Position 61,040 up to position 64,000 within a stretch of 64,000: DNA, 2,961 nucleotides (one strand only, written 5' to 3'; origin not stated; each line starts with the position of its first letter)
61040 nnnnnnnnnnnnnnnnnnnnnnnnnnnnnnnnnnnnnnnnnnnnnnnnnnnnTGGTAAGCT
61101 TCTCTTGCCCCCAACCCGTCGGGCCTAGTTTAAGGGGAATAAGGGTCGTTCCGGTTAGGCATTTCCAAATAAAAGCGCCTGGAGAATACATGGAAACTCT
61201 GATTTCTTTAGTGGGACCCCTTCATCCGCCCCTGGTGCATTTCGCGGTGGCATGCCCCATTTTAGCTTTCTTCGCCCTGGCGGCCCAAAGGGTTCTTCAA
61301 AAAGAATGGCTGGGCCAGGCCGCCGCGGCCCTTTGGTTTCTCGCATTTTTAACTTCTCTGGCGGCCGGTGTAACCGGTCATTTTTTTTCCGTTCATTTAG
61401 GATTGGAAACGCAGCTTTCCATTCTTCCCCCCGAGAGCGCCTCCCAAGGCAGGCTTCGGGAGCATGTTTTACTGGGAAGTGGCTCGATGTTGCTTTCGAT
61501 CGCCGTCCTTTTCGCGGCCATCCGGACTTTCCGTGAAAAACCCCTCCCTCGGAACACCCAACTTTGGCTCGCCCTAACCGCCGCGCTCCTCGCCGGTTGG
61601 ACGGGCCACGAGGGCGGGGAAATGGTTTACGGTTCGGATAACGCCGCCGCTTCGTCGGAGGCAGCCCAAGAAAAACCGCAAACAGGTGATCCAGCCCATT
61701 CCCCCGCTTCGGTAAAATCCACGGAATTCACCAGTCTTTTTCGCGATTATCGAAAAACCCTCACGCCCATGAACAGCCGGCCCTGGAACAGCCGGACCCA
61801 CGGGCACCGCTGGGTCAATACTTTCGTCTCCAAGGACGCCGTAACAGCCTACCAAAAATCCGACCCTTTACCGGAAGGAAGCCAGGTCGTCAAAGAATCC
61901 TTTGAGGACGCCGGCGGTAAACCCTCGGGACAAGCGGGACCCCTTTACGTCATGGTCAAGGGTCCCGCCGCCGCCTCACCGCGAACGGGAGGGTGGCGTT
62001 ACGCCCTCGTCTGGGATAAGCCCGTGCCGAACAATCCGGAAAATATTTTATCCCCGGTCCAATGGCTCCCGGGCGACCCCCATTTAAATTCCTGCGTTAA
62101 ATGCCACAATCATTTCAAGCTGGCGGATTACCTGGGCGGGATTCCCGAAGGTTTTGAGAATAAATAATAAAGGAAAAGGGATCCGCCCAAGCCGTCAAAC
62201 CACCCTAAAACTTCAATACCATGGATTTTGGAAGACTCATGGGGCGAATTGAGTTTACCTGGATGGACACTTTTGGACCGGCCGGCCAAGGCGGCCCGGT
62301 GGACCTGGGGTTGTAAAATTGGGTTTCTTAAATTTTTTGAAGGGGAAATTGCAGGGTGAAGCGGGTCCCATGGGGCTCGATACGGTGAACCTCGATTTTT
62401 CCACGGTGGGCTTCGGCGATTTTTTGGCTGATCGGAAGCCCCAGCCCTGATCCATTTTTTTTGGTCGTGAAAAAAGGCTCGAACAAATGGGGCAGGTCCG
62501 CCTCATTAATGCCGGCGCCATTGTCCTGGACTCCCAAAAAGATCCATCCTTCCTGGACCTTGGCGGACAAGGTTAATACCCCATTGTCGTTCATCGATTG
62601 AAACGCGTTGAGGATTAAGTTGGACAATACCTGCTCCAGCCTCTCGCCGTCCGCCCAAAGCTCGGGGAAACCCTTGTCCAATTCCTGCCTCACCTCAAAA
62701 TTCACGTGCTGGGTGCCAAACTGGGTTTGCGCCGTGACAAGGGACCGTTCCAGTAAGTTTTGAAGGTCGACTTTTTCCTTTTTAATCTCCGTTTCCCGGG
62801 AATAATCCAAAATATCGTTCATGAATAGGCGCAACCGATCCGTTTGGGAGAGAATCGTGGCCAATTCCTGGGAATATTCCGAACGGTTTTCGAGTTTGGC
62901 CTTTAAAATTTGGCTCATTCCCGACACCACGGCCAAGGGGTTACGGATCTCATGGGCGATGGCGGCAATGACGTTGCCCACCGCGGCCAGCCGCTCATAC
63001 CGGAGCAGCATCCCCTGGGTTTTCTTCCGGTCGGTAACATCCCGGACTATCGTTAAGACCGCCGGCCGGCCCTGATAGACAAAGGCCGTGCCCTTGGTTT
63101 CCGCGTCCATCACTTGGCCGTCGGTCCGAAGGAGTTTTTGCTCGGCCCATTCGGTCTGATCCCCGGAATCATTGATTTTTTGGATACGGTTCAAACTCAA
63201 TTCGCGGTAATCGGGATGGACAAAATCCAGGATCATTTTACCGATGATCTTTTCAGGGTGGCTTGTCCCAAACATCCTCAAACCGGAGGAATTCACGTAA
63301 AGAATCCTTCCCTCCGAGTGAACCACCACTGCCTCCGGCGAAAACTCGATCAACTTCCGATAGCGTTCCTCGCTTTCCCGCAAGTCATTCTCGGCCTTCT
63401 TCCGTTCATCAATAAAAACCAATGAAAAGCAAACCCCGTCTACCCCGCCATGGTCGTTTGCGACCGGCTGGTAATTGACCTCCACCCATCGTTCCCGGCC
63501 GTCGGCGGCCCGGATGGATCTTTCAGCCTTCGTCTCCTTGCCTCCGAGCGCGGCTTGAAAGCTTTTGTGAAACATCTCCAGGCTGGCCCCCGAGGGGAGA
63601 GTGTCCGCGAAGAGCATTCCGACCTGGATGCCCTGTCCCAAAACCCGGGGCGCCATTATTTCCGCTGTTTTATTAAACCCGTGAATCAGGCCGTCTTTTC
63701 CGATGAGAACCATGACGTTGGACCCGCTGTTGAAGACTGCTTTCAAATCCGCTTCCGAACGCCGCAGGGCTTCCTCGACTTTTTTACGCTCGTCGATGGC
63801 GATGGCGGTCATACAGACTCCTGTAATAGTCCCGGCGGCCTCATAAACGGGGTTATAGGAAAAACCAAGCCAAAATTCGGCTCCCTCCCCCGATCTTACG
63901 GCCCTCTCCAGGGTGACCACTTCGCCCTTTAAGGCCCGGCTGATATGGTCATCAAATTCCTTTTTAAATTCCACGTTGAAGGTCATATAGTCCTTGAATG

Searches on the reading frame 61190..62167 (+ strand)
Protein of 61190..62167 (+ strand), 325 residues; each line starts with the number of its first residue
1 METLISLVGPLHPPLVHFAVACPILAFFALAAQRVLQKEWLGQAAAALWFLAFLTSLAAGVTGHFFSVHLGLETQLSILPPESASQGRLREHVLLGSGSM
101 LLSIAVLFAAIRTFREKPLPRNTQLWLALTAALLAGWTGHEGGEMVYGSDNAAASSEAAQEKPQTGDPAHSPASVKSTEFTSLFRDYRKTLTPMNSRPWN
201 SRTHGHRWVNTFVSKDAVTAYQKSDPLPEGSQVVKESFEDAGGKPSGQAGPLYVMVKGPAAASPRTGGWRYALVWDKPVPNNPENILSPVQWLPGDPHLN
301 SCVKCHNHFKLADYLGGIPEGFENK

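Call 32: find_encoding_contigs(protein=window:61190-62167:+, flank=10000, max_places=2)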
Protein window:61190-62167:+ (325 aa): 5 contigs read that carry it; 2 places shown.
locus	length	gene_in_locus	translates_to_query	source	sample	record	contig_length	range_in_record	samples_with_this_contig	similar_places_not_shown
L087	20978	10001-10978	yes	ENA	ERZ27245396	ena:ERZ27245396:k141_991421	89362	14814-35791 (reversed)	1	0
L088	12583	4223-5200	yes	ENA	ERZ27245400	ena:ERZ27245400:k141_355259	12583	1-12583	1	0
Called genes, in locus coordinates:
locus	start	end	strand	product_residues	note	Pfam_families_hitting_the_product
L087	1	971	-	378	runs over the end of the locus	PF00248:Aldo_ket_red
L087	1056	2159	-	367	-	PF01594:AI-2E_transport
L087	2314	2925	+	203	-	PF00581:Rhodanese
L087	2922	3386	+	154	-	PF07291:MauE, PF07681:DoxX (weak)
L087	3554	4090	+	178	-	-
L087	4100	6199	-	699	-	-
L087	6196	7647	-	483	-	PF13174:TPR_6 (faint), PF13428:TPR_14 (faint), PF13371:TPR_9 (faint), PF00515:TPR_1 (faint), PF07719:TPR_2 (faint), PF13424:TPR_12 (weak), PF13432:TPR_16, PF14559:TPR_19, +10 more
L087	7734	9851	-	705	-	-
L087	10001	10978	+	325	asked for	PF09990:DUF2231, PF16694:Cytochrome_P460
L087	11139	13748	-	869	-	PF00989:PAS, PF08447:PAS_3, PF13426:PAS_9, PF00989:PAS, PF13188:PAS_8, PF13426:PAS_9, PF00512:HisKA, PF02518:HATPase_c, +6 more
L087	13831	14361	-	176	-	-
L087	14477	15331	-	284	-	PF01497:Peripla_BP_2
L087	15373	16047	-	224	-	PF13489:Methyltransf_23 (weak), PF08241:Methyltransf_11, PF08242:Methyltransf_12, PF13649:Methyltransf_25, PF13847:Methyltransf_31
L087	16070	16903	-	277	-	PF00561:Abhydrolase_1, PF12146:Hydrolase_4 (weak), PF12697:Abhydrolase_6, PF00326:Peptidase_S9 (weak)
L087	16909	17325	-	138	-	PF01741:MscL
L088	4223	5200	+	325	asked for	PF09990:DUF2231, PF16694:Cytochrome_P460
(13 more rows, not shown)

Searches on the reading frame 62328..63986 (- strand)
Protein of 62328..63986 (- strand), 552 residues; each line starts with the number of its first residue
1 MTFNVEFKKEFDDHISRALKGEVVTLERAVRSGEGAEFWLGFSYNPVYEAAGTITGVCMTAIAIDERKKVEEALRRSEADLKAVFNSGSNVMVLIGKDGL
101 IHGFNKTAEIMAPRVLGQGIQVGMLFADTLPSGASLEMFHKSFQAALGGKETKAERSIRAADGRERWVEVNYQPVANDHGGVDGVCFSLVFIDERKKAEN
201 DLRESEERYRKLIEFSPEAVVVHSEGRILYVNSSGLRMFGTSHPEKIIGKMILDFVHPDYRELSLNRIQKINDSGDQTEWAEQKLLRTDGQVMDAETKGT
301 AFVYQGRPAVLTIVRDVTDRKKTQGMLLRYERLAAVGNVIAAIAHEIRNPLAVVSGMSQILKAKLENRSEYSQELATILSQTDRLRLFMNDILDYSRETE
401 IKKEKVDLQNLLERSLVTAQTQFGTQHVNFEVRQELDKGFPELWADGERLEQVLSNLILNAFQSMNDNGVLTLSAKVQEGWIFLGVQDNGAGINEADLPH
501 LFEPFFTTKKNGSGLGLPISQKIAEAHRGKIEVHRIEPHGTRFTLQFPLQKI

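Call 29: find_encoding_contigs(protein=window:62328-63986:-, flank=10000, max_places=2)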
Protein window:62328-63986:- (552 aa): no gene with exactly this product is on record in the collection.
